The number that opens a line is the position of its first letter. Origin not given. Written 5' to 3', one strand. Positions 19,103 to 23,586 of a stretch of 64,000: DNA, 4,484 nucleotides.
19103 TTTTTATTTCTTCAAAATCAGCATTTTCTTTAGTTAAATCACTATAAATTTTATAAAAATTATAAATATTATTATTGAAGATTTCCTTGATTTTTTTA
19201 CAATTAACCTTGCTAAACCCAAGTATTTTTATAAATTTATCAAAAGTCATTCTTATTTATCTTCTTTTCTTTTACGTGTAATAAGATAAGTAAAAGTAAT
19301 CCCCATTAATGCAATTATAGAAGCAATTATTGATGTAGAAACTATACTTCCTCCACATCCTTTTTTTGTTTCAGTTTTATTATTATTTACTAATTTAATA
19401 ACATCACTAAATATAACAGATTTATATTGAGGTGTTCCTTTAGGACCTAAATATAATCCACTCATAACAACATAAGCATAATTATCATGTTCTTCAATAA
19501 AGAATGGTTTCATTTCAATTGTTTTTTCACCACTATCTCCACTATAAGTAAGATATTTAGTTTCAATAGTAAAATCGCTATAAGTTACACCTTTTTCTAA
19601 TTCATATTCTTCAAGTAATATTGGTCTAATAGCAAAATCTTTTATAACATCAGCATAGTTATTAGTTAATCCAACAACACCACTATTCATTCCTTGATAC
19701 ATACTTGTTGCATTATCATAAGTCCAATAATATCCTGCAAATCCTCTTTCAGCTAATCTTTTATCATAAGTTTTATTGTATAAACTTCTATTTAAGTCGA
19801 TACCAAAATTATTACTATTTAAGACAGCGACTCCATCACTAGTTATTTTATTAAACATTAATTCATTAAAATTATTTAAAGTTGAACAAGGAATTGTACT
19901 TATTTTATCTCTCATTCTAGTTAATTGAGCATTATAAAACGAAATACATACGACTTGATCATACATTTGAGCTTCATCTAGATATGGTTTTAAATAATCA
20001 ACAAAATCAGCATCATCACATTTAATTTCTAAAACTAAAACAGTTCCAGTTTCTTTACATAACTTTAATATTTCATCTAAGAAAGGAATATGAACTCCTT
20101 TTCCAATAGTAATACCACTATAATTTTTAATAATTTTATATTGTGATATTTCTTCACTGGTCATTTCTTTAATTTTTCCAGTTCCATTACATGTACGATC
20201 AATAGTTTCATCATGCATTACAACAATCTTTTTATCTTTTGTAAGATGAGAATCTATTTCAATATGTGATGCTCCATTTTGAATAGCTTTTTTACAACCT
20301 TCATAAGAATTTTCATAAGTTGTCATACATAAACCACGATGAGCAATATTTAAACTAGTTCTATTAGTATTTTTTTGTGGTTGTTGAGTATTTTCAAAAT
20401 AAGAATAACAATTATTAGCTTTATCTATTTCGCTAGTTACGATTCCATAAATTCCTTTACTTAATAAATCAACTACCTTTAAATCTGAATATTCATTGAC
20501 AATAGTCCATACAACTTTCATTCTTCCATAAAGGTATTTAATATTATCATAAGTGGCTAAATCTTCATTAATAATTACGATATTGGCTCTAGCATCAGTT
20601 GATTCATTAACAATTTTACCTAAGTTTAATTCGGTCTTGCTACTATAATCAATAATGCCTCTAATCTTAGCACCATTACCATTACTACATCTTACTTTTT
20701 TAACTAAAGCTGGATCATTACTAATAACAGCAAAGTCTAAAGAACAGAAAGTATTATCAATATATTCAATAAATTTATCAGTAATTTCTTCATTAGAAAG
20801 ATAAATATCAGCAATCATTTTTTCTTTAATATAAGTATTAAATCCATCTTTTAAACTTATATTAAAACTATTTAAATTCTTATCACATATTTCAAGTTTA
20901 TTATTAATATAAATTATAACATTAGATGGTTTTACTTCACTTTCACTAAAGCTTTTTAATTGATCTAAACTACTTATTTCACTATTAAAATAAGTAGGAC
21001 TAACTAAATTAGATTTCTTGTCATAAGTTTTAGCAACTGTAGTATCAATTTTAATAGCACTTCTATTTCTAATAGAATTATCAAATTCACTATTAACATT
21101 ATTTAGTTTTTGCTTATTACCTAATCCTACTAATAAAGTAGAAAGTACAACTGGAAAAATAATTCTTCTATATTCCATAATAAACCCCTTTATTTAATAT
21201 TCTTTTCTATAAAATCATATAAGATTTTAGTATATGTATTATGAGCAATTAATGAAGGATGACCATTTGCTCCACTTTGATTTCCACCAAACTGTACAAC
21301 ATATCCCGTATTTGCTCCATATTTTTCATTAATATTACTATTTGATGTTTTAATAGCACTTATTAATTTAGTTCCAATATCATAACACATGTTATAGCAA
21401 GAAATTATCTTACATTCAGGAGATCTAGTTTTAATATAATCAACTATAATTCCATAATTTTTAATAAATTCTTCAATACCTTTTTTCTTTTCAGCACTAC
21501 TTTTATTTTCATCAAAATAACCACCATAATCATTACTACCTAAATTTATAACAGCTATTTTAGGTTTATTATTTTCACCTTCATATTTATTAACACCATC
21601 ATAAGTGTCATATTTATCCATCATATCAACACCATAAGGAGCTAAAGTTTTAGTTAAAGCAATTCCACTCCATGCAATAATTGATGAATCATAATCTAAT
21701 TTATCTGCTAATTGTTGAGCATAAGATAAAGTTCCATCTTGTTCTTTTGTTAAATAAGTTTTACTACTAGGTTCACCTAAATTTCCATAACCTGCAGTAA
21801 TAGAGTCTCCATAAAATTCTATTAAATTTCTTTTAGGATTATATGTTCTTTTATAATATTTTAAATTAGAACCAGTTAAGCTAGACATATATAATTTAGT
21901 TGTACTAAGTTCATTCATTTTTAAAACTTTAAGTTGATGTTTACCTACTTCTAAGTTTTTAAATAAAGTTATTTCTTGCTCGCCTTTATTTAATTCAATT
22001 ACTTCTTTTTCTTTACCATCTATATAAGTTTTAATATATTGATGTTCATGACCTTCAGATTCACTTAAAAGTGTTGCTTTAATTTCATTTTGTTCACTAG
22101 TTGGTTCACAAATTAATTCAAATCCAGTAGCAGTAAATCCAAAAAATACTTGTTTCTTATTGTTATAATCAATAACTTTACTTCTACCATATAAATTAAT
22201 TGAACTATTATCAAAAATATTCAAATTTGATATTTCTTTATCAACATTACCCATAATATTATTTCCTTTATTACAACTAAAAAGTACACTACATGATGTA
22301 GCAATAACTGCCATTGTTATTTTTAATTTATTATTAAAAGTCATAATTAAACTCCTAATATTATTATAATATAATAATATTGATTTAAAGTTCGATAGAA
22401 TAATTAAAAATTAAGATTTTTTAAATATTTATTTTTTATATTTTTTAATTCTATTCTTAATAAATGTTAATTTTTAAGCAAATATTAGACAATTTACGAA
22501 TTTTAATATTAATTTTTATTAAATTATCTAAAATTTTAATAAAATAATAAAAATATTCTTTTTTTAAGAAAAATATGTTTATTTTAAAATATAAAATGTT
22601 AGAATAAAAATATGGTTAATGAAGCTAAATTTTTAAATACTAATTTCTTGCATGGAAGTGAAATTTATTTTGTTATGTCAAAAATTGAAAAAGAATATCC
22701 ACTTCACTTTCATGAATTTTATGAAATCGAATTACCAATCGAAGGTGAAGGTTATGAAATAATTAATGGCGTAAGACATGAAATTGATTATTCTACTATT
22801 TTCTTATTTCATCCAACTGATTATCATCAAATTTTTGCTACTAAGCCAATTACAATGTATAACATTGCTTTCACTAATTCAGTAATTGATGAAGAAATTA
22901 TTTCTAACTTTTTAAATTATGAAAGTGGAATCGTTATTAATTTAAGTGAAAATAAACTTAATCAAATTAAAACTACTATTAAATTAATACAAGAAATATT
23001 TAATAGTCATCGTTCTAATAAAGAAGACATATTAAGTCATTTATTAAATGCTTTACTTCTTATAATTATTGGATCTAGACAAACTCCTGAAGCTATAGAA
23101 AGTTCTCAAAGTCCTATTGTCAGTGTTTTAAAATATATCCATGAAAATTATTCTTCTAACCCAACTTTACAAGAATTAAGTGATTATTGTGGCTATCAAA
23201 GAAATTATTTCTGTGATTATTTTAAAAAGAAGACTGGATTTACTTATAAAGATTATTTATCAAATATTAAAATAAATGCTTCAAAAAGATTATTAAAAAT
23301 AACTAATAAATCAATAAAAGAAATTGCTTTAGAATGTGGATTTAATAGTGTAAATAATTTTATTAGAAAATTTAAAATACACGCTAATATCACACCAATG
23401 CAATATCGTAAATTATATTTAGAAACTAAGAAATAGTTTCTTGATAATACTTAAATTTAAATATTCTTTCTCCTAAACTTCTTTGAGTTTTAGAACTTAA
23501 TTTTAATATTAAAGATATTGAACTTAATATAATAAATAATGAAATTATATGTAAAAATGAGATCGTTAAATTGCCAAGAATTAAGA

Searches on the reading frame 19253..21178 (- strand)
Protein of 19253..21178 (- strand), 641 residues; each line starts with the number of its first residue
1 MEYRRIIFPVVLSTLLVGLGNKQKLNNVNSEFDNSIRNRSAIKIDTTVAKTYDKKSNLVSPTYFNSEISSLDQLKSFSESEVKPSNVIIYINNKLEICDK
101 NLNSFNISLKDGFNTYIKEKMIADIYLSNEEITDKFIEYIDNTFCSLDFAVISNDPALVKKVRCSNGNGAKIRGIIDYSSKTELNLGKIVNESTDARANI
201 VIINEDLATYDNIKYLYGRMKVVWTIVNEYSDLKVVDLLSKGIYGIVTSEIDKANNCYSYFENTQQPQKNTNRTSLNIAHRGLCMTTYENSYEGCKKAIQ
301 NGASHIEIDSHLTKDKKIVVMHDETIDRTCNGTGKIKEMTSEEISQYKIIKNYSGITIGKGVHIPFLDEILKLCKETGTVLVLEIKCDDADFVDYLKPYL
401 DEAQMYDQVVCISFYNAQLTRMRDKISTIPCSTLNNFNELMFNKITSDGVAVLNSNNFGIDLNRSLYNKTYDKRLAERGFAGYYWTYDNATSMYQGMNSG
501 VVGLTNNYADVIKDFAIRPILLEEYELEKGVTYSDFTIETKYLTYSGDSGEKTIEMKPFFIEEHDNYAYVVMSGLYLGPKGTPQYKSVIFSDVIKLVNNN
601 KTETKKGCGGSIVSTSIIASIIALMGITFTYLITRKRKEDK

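Call 49: search_protein_families(library=pfam, proteins=[window:19253-21178:-], max_evalue=0.0001)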
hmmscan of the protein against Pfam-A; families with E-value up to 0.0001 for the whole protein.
window:19253-21178:- (641 aa): 1 family
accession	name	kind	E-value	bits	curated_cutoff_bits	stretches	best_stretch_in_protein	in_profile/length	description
PF03009.23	GDPD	-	6.4e-28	98.9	23.6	1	280-510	1-243/244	Glycerophosphoryl diester phosphodiesterase family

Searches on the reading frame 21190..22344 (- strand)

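Call 48: search_protein_families(library=pfam, proteins=[window:21190-22344:-], max_evalue=0.0001)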
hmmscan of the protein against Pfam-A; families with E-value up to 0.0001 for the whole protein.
window:21190-22344:- (384 aa): 3 families
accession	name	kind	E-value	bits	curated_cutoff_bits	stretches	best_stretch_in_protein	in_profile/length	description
PF13472.12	Lipase_GDSL_2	-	1.3e-12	49.1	32.9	1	177-319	1-111/178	GDSL-like Lipase/Acylhydrolase family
PF00657.28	Lipase_GDSL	-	1.4e-10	42.2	23.6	1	176-311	2-126/208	GDSL-like Lipase/Acylhydrolase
PF17996.7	CE2_N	-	3.7e-10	40.3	27.9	1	58-152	5-92/108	Carbohydrate esterase 2 N-terminal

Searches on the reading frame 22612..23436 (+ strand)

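Call 48: search_protein_families(library=pfam, proteins=[window:22612-23436:+], max_evalue=0.0001)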
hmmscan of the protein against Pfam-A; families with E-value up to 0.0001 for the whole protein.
window:22612-23436:+ (274 aa): 3 families
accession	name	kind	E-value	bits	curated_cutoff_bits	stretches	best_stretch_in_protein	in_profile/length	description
PF00165.29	HTH_AraC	-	6.8e-20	71.2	26.6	2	230-267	6-42/42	Bacterial regulatory helix-turn-helix proteins, AraC family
PF12833.13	HTH_18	-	9.8e-19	67.9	33.6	1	189-267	1-79/80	Helix-turn-helix domain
PF02311.25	AraC_binding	-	2.5e-07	30.9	21.1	1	27-131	14-114/135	AraC-like ligand binding domain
